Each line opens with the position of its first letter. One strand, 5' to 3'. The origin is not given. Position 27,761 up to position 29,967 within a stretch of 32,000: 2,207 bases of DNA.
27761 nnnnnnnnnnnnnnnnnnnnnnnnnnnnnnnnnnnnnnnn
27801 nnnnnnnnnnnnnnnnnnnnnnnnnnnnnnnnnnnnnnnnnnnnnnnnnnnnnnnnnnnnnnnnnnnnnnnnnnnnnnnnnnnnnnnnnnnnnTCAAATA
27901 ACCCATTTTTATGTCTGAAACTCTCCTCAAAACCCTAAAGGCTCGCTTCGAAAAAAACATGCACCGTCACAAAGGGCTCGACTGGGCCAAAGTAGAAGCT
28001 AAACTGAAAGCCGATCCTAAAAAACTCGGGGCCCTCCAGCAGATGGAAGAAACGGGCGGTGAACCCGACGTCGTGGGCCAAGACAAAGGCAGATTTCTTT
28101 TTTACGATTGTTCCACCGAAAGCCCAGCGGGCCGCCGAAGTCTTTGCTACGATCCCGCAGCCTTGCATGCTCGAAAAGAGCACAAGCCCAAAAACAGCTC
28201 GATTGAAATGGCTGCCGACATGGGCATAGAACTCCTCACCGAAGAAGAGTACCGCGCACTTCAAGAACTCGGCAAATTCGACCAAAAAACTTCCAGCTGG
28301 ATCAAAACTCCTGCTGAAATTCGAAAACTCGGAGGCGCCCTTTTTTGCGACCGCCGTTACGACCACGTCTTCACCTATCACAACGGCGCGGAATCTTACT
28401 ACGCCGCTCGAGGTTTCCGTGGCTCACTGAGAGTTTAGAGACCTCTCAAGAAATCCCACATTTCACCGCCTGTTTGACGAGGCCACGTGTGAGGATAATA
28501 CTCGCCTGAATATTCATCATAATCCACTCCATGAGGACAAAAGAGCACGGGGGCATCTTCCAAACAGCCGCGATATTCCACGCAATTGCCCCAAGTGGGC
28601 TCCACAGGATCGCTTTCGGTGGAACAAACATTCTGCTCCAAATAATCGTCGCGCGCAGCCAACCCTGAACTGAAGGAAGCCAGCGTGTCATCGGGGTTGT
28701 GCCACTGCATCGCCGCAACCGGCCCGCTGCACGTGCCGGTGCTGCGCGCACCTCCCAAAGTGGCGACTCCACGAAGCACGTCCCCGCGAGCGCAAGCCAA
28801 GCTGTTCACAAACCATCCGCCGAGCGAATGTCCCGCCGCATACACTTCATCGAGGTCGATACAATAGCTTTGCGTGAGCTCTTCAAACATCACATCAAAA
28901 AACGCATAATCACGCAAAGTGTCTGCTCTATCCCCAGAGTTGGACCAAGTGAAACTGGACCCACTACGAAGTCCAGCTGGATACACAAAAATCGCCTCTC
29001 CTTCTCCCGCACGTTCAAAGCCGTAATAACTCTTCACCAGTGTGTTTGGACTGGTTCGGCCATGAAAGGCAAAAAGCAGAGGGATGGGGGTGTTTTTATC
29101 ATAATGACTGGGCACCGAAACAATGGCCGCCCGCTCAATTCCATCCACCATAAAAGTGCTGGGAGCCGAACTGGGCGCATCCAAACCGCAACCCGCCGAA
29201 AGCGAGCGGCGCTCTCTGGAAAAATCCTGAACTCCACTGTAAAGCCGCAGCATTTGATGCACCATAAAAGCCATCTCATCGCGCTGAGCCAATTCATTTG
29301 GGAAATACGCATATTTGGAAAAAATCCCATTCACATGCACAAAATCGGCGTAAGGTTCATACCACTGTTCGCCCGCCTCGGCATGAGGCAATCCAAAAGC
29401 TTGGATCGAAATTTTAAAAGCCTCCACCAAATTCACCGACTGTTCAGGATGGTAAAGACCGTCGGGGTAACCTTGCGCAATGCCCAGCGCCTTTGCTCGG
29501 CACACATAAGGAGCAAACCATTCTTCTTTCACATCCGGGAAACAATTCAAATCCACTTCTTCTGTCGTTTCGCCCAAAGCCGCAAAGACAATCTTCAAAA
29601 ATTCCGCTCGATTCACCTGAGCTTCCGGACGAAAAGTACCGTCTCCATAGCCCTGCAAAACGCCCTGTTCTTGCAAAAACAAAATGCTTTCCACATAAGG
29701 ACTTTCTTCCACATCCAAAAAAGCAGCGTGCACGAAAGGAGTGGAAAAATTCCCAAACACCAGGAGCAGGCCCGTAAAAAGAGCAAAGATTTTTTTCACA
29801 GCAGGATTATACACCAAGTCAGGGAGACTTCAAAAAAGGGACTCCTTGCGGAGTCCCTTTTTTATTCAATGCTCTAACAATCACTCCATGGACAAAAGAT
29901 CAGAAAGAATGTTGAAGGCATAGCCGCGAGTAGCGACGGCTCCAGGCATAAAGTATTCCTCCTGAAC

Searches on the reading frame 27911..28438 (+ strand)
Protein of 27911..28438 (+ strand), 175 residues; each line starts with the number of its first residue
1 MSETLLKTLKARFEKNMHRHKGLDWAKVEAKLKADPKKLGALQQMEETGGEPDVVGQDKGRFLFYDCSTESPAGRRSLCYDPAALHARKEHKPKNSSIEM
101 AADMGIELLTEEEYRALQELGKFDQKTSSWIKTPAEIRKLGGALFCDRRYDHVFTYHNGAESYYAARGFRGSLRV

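Call 20: search_protein_families(library=pfam, proteins=[window:27911-28438:+], max_evalue=0.01)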
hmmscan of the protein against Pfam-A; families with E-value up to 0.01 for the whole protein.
window:27911-28438:+ (175 aa): 1 family
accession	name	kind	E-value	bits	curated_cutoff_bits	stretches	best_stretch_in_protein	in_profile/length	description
PF14066.11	DUF4256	-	1.6e-89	298.5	27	1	5-175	1-173/173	Protein of unknown function (DUF4256)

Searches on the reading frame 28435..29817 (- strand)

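Call 20: search_protein_families(library=pfam, proteins=[window:28435-29817:-], max_evalue=0.01)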
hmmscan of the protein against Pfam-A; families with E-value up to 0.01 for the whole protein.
window:28435-29817:- (460 aa): 2 families
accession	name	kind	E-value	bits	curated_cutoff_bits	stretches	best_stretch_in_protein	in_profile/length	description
PF00395.25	SLH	-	2.1e-20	72.8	20.8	2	33-73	2-43/44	S-layer homology domain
PF12697.13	Abhydrolase_6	-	0.0077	17.3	26.3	0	289-380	46-115/217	Alpha/beta hydrolase family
